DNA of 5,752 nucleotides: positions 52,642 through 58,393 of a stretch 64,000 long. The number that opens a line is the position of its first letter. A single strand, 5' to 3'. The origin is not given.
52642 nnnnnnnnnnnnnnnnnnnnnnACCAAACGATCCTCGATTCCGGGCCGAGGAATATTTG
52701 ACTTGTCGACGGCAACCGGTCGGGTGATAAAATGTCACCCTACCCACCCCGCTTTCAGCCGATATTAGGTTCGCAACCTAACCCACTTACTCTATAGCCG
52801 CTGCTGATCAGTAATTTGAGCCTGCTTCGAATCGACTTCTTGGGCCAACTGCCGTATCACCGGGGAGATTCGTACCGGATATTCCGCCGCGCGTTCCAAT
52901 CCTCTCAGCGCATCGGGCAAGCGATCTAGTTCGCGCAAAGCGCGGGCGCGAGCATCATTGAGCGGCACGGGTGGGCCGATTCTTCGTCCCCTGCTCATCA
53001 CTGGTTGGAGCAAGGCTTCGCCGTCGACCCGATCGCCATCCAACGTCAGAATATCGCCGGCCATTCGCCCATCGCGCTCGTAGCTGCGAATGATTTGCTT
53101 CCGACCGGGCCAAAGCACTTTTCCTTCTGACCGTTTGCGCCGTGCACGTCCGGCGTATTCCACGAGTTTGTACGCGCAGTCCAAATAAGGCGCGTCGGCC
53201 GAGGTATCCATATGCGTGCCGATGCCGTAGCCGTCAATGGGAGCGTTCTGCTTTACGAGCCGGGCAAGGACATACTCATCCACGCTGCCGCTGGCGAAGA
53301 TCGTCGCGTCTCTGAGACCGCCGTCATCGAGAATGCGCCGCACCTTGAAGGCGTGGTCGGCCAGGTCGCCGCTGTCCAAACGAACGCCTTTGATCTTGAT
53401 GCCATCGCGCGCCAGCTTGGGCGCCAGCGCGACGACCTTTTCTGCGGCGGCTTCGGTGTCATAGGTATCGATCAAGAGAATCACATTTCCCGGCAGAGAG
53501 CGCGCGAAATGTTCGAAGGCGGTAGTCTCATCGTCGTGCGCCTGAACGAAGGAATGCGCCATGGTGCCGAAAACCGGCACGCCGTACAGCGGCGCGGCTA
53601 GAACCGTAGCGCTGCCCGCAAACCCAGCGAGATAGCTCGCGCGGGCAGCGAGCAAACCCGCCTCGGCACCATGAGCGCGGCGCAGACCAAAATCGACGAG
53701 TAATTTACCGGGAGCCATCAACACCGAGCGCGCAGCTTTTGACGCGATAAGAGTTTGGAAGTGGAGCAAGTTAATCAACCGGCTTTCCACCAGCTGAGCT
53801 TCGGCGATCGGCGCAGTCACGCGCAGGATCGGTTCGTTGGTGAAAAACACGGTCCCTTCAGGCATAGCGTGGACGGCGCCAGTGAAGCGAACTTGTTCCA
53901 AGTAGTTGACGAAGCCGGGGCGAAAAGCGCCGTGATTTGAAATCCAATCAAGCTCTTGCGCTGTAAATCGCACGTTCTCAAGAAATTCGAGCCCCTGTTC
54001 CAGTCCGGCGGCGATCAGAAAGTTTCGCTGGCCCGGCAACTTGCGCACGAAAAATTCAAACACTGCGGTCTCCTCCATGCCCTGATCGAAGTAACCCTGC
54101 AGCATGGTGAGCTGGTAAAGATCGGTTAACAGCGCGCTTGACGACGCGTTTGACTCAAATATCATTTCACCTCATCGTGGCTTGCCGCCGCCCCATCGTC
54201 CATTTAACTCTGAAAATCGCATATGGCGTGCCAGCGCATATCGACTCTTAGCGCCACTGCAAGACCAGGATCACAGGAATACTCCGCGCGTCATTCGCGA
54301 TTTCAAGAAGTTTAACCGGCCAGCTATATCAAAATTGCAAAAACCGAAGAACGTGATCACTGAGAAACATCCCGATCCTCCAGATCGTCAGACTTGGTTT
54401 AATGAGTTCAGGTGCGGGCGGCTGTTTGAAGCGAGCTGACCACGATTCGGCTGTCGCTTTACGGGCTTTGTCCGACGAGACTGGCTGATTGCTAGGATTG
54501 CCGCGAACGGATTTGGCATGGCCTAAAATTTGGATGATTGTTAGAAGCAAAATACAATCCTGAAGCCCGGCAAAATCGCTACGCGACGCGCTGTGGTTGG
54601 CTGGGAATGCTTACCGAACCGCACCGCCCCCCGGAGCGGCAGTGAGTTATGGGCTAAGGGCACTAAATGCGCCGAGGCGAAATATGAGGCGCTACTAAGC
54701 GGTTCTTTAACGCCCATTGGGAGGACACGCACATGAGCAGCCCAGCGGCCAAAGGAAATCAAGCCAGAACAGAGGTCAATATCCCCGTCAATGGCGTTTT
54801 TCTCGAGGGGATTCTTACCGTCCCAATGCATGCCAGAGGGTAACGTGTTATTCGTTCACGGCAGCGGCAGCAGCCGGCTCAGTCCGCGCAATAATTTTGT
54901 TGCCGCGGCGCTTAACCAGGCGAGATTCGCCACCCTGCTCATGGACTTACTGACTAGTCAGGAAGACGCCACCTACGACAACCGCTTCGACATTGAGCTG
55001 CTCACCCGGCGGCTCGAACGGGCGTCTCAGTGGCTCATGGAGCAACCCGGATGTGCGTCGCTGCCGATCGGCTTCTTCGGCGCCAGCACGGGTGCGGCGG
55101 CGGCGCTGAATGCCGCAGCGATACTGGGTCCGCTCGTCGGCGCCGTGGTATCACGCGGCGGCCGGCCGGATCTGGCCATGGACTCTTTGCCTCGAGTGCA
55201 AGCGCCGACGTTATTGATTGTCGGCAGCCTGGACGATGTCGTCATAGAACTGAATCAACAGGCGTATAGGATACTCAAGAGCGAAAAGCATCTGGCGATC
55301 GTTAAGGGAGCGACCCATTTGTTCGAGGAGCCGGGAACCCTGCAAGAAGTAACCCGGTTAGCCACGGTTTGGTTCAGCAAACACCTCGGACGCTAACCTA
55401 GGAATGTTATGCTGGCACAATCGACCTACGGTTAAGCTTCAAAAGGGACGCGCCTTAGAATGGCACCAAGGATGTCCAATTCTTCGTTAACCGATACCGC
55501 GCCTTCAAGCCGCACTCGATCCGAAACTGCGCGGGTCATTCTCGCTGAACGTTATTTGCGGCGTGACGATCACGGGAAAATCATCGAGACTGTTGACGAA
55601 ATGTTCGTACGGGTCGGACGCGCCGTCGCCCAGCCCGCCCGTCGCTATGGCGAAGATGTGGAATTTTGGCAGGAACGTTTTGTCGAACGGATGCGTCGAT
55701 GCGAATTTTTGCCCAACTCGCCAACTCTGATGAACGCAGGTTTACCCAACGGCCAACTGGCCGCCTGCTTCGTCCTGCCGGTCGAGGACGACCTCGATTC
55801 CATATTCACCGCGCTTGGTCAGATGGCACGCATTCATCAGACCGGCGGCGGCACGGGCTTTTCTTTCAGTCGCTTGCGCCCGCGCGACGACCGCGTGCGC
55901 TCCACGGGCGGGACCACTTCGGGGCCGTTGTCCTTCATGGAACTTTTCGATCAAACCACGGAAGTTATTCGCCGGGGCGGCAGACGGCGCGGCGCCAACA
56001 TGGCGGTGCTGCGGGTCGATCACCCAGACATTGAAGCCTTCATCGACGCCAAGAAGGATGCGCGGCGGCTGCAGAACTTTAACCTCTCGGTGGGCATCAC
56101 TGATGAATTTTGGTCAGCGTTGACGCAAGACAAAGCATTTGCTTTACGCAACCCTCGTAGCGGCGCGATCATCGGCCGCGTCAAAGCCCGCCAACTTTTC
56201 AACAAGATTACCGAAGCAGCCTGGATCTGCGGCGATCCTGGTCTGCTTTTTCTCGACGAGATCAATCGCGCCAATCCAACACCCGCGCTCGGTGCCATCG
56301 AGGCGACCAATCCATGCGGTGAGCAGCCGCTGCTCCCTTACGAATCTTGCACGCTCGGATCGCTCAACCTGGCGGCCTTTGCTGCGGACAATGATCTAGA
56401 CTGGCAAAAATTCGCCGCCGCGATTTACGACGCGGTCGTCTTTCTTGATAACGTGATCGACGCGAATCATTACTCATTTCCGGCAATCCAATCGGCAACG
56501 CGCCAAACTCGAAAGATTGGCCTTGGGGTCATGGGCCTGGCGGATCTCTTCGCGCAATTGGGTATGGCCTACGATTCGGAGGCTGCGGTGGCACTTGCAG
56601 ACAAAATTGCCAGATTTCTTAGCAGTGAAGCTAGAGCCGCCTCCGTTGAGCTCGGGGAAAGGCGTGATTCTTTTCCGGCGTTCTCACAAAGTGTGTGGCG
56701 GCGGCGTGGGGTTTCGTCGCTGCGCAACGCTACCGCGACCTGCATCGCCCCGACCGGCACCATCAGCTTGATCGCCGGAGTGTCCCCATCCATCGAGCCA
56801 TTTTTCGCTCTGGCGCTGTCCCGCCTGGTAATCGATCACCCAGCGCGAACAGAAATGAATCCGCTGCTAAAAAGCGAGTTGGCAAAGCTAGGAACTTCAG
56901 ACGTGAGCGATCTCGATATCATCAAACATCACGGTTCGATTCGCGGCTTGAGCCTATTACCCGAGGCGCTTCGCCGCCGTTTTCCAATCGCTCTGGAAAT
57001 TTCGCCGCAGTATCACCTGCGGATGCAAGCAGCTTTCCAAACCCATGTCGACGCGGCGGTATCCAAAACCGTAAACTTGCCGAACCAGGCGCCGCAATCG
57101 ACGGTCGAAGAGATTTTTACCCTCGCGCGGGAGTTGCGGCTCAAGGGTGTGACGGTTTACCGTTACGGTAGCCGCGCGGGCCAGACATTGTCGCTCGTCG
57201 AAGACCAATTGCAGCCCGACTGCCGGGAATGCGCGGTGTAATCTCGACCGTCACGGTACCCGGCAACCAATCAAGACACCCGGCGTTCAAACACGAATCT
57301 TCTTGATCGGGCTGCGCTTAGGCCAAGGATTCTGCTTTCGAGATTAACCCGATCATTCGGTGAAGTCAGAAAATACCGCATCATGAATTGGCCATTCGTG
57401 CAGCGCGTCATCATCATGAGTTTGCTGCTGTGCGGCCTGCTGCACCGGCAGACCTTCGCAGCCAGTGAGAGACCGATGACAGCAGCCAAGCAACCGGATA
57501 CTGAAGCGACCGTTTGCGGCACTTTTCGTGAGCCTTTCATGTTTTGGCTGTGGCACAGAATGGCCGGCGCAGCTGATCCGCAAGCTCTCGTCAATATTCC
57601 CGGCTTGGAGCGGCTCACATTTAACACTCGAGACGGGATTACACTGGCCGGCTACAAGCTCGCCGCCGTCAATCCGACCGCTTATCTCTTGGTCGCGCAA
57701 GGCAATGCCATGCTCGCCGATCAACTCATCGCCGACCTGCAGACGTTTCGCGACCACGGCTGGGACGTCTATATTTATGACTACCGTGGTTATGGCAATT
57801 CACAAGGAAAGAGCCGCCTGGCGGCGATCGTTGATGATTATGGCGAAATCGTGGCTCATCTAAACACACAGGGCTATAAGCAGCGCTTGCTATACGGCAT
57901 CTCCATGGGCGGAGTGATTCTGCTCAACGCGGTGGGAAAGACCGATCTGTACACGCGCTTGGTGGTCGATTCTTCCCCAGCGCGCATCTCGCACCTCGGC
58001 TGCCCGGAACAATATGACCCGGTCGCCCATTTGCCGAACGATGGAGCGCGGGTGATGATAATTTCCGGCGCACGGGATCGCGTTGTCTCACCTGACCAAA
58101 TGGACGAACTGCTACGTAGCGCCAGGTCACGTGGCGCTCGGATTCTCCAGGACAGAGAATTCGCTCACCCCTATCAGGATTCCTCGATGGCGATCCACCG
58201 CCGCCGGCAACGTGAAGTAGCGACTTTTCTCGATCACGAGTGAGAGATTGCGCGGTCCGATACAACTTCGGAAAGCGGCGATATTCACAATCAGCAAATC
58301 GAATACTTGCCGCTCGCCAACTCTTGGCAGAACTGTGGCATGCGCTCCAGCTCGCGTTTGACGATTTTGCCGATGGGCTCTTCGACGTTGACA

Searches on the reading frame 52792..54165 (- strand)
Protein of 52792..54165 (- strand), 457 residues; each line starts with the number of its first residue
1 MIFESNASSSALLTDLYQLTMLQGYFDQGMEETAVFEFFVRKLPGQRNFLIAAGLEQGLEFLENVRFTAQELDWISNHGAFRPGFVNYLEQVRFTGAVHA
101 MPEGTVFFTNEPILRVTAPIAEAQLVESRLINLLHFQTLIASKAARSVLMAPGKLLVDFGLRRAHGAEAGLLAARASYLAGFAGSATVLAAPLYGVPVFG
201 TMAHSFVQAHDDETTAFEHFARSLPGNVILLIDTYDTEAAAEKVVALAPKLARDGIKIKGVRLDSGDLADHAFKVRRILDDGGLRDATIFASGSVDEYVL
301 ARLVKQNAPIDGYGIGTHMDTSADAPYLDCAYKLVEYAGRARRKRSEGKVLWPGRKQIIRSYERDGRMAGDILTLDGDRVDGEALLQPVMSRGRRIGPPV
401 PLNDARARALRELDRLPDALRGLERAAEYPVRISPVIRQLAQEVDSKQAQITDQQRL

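Call 12: search_protein_families(library=pfam, proteins=[window:52792-54165:-])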
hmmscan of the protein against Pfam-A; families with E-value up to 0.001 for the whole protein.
window:52792-54165:- (457 aa): 4 families
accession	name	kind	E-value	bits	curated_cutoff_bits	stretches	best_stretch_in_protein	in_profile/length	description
PF17767.7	NAPRTase_N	-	3.8e-38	131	32.6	1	12-134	1-124/125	Nicotinate phosphoribosyltransferase (NAPRTase) N-terminal domain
PF17956.6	NAPRTase_C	-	2.2e-09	38.2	23.3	1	383-440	53-110/111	Nicotinate phosphoribosyltransferase C-terminal domain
PF04095.22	NAPRTase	-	6.9e-09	36.2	20.8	1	156-271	3-124/239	Nicotinate phosphoribosyltransferase (NAPRTase) family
PF02749.22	QRPTase_N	-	0.00016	22.2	27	0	99-135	43-79/82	Quinolinate phosphoribosyl transferase, N-terminal domain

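Call 17: find_encoding_contigs(protein=window:52792-54165:-, flank=10000, max_places=6)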
Protein window:52792-54165:- (457 aa): 4 contigs read that carry it; 4 places shown.
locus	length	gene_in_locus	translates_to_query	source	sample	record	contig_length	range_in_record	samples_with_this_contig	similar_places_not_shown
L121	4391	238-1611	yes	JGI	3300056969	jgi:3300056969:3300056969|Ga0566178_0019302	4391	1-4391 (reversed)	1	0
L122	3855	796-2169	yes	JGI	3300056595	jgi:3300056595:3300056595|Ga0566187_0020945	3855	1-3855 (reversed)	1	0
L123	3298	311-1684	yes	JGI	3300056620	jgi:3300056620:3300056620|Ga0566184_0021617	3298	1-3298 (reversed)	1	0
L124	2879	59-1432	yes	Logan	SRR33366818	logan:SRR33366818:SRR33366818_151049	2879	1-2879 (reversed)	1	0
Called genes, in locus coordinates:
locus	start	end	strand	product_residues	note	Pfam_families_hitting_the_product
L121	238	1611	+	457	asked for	PF17767:NAPRTase_N, PF04095:NAPRTase, PF17956:NAPRTase_C (weak)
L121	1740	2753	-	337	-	PF12625:Arabinose_bd, PF12833:HTH_18, PF00165:HTH_AraC (weak)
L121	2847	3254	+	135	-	-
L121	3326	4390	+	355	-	?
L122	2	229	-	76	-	?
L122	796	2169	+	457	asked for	PF17767:NAPRTase_N, PF04095:NAPRTase, PF17956:NAPRTase_C (weak)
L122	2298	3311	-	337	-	PF12625:Arabinose_bd, PF12833:HTH_18, PF00165:HTH_AraC (weak)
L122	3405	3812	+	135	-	-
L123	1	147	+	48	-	?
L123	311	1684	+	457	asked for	PF17767:NAPRTase_N, PF04095:NAPRTase, PF17956:NAPRTase_C (weak)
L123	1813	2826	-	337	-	PF12625:Arabinose_bd, PF12833:HTH_18, PF00165:HTH_AraC (weak)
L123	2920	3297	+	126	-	?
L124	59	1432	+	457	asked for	PF17767:NAPRTase_N, PF04095:NAPRTase, PF17956:NAPRTase_C (weak)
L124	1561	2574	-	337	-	PF12625:Arabinose_bd, PF12833:HTH_18, PF00165:HTH_AraC (weak)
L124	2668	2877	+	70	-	?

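Call 70: list_cluster_members(proteins=[window:52792-54165:-, window:41722-42303:-, window:44500-45903:-, window:55460-57241:+, window:43503-44474:-, window:36080-37459:-])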
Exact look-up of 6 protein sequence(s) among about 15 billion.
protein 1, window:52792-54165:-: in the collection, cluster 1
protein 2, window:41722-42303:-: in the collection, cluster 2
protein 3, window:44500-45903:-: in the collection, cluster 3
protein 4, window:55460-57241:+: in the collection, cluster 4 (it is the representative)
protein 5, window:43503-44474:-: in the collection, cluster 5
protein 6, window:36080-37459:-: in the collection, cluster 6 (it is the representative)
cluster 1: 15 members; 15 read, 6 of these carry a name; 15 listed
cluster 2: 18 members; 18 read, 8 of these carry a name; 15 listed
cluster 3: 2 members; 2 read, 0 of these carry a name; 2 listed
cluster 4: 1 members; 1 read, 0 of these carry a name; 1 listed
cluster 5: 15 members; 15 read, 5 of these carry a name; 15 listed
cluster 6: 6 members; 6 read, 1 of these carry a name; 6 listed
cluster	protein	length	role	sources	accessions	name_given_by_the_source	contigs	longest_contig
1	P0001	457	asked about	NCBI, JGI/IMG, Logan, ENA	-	nicotinate phosphoribosyltransferase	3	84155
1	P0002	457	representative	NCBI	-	-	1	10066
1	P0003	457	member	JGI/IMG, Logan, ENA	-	nicotinate phosphoribosyltransferase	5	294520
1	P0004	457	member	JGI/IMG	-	nicotinate phosphoribosyltransferase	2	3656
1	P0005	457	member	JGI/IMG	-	nicotinate phosphoribosyltransferase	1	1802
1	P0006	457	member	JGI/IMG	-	nicotinate phosphoribosyltransferase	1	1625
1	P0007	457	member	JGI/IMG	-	nicotinate phosphoribosyltransferase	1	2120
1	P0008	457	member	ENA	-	-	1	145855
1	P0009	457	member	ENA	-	-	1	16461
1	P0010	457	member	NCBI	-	-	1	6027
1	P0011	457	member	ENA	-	-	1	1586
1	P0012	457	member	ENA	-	-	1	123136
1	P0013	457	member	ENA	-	-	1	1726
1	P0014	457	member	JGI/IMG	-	-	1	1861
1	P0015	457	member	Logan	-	-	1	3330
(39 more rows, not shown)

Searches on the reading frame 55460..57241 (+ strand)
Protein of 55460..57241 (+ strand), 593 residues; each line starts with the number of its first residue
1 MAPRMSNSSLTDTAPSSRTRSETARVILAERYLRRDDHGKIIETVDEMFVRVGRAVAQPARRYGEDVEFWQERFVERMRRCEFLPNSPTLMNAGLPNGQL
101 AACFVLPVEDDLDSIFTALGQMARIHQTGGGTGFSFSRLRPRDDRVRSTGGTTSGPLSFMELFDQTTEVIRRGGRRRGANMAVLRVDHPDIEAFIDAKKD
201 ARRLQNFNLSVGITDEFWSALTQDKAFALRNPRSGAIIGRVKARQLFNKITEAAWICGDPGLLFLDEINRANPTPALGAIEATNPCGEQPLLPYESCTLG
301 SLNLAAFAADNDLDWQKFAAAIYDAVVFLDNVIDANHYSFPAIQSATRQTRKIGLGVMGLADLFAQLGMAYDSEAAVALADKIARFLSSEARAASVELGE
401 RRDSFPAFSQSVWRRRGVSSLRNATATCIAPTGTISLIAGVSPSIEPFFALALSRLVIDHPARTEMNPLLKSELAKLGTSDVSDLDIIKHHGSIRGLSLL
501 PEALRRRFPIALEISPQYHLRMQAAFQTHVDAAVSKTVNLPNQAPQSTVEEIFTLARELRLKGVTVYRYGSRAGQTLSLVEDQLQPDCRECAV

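Call 62: search_protein_families(library=pfam, proteins=[window:55460-57241:+], max_evalue=0.01)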
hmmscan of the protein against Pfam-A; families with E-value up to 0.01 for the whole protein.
window:55460-57241:+ (593 aa): 2 families
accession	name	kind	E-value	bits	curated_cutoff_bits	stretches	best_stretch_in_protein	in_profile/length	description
PF02867.20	Ribonuc_red_lgC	-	3.8e-129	432.1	23.9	1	101-567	1-523/523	Ribonucleotide reductase, barrel domain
PF00317.26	Ribonuc_red_lgN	-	5.4e-19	68.5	28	1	20-98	3-77/77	Ribonucleotide reductase, all-alpha domain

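Call 72: find_encoding_contigs(protein=window:55460-57241:+, flank=10000, max_places=4)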
Protein window:55460-57241:+ (593 aa): no gene with exactly this product is on record in the collection.

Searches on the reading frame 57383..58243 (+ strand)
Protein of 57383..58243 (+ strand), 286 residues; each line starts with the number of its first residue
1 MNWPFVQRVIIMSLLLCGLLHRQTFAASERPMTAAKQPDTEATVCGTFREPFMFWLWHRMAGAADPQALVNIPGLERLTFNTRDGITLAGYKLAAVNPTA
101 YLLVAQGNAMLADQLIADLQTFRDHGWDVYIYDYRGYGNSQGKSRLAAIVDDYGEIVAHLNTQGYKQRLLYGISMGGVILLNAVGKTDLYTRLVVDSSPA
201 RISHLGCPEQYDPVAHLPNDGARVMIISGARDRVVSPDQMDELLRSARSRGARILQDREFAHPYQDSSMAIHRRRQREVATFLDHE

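Call 62: search_protein_families(library=pfam, proteins=[window:57383-58243:+], max_evalue=0.01)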
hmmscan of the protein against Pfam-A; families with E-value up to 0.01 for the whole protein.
window:57383-58243:+ (286 aa): 5 families
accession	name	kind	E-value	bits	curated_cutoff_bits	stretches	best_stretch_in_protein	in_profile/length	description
PF12146.15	Hydrolase_4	-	5.1e-17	62.4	27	1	98-201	3-111/239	Serine aminopeptidase, S33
PF00561.26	Abhydrolase_1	-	6.7e-09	36.2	25.8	1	122-186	23-89/245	alpha/beta hydrolase fold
PF12697.13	Abhydrolase_6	-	9.8e-08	33.4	26.3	1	116-213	17-94/217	Alpha/beta hydrolase family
PF00326.27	Peptidase_S9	-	0.0057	16.6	22.6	0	120-194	8-93/213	Prolyl oligopeptidase family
PF05677.18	DUF818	-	0.0077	15.7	20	0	92-186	130-235/365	Chlamydia CHLPS protein (DUF818)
